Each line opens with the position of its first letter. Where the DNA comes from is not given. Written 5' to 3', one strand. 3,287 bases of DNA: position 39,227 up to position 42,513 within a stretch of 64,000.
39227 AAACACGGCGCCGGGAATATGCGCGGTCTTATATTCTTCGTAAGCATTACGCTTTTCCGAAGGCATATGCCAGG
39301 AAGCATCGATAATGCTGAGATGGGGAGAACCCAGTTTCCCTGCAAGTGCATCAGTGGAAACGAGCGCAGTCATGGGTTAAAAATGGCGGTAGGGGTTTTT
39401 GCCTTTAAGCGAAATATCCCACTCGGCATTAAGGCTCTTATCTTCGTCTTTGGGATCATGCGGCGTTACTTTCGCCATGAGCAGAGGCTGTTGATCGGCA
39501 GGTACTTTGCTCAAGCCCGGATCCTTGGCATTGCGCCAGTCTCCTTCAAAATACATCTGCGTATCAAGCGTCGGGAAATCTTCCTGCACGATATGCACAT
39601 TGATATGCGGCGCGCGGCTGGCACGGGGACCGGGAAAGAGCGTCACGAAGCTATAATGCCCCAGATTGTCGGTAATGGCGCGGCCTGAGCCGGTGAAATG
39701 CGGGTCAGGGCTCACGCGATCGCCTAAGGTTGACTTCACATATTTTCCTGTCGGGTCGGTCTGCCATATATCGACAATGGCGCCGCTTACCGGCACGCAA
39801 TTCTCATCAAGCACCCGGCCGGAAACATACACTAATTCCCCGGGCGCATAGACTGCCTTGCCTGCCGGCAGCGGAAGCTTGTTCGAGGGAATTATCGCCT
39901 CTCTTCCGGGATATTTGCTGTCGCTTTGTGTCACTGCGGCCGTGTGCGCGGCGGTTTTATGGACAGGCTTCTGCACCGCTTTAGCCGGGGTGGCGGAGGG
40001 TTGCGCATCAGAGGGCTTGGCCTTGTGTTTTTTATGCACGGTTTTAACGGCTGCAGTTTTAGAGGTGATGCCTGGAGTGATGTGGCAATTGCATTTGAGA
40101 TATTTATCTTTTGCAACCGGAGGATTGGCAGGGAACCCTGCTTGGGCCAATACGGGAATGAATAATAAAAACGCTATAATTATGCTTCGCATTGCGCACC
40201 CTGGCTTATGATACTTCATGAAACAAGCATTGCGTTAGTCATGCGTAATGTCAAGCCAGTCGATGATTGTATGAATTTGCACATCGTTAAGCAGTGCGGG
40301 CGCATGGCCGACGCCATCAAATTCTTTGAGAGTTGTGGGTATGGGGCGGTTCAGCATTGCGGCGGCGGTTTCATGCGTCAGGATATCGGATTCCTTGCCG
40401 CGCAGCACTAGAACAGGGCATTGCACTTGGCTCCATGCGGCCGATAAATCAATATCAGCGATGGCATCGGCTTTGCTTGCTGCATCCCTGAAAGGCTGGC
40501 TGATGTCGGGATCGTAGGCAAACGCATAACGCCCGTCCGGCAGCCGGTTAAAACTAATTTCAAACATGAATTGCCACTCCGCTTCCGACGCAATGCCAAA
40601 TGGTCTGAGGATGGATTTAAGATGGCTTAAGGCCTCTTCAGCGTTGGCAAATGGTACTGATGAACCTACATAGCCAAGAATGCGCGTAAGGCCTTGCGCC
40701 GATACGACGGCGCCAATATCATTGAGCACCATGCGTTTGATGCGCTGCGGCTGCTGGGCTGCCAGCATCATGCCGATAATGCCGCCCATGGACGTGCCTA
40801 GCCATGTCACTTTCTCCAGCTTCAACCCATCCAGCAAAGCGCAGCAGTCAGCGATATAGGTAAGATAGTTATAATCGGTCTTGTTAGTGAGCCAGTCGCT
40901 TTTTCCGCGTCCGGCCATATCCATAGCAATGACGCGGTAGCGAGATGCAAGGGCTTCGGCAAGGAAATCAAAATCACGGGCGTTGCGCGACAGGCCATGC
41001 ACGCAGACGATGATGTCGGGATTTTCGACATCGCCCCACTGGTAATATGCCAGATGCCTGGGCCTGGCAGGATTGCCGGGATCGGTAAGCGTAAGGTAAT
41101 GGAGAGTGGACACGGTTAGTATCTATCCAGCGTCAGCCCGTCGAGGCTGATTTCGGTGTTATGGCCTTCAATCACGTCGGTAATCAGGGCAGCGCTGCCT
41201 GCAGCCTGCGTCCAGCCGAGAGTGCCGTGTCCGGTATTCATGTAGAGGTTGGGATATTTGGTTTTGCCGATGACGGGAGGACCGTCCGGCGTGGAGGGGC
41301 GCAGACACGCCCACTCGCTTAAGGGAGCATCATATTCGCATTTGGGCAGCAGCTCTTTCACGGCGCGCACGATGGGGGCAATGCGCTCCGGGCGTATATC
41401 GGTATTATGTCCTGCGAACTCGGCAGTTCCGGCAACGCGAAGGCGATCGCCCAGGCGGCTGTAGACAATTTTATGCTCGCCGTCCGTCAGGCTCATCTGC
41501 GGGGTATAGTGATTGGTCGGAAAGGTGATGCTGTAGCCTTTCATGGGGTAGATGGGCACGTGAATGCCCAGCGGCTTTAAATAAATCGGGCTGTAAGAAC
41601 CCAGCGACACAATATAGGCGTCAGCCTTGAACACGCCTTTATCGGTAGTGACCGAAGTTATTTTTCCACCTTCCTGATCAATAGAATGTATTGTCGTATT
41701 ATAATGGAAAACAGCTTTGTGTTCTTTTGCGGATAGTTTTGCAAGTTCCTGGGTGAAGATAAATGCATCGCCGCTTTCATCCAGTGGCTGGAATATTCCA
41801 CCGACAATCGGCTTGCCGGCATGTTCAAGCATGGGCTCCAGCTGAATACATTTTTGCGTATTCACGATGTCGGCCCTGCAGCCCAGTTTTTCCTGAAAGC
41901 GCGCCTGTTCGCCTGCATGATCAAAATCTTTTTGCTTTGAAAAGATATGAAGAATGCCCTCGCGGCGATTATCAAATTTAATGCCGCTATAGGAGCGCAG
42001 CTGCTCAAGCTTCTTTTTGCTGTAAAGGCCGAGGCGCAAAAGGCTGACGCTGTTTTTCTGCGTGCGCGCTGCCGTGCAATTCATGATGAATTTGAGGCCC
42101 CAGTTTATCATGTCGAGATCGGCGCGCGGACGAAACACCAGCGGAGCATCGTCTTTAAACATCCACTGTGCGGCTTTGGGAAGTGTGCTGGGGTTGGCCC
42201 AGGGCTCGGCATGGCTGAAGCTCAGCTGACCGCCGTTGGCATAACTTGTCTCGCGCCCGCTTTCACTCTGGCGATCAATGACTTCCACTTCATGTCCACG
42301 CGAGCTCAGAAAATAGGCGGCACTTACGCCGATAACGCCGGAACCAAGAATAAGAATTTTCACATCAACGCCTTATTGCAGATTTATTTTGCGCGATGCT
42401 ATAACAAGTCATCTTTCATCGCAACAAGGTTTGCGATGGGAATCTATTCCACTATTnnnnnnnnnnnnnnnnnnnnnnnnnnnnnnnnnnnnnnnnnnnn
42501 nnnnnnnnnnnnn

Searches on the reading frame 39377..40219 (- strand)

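Call 71: search_protein_families(library=pfam, proteins=[window:39377-40219:-], max_evalue=0.001)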
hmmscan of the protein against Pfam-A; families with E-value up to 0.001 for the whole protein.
window:39377-40219:- (280 aa): 1 family
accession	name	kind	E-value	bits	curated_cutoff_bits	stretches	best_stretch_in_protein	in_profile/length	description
PF00775.27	Dioxygenase_C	-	8.8e-20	71.3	27.3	1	125-273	25-182/182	Dioxygenase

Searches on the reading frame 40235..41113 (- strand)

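Call 28: search_protein_families(library=pfam, proteins=[window:40235-41113:-], max_evalue=0.00001)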
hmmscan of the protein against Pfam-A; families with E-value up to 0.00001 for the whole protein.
window:40235-41113:- (292 aa): 3 families
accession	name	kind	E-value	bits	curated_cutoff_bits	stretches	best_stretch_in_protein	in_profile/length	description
PF00561.26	Abhydrolase_1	-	7.1e-27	95.1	25.8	1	34-275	2-243/245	alpha/beta hydrolase fold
PF12697.13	Abhydrolase_6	-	3.3e-21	77.4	26.3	1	35-274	1-208/217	Alpha/beta hydrolase family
PF12146.15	Hydrolase_4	-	1.6e-14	54.2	27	1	34-271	6-233/239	Serine aminopeptidase, S33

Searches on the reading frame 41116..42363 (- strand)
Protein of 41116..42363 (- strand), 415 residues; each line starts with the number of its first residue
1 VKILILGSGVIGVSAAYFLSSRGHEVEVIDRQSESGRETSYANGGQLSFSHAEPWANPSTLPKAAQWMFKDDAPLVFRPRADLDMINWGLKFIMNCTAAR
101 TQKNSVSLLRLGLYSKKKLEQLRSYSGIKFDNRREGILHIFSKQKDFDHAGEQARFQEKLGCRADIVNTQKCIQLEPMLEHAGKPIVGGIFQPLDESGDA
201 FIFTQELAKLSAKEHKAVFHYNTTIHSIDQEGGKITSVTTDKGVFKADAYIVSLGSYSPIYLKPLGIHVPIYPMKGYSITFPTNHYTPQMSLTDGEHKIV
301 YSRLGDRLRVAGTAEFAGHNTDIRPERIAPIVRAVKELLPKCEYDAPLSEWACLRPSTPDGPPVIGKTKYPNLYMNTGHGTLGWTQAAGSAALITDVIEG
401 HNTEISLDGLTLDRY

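Call 28: search_protein_families(library=pfam, proteins=[window:41116-42363:-], max_evalue=0.00001)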
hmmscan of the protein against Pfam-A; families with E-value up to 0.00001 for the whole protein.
window:41116-42363:- (415 aa): 6 families
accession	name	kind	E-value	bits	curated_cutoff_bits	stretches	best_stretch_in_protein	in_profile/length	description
PF01266.30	DAO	-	6.8e-66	223.6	27.9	1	2-396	1-352/353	FAD dependent oxidoreductase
PF00070.33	Pyr_redox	-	4.8e-09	37.1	22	0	2-35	1-34/82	Pyridine nucleotide-disulphide oxidoreductase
PF07992.20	Pyr_redox_2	-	8.5e-08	32.4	26.1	0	2-36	144-178/291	Pyridine nucleotide-disulphide oxidoreductase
PF03486.20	HI0933_like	-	1e-07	32.1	50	0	2-53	2-54/244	HI0933-like protein Rossmann domain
PF13450.12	NAD_binding_8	-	3.1e-07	31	21.9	1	5-52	1-48/68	NAD(P)-binding Rossmann-like domain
PF01593.30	Amino_oxidase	-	1.5e-06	28.2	19.8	0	196-254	192-254/443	Flavin containing amine oxidoreductase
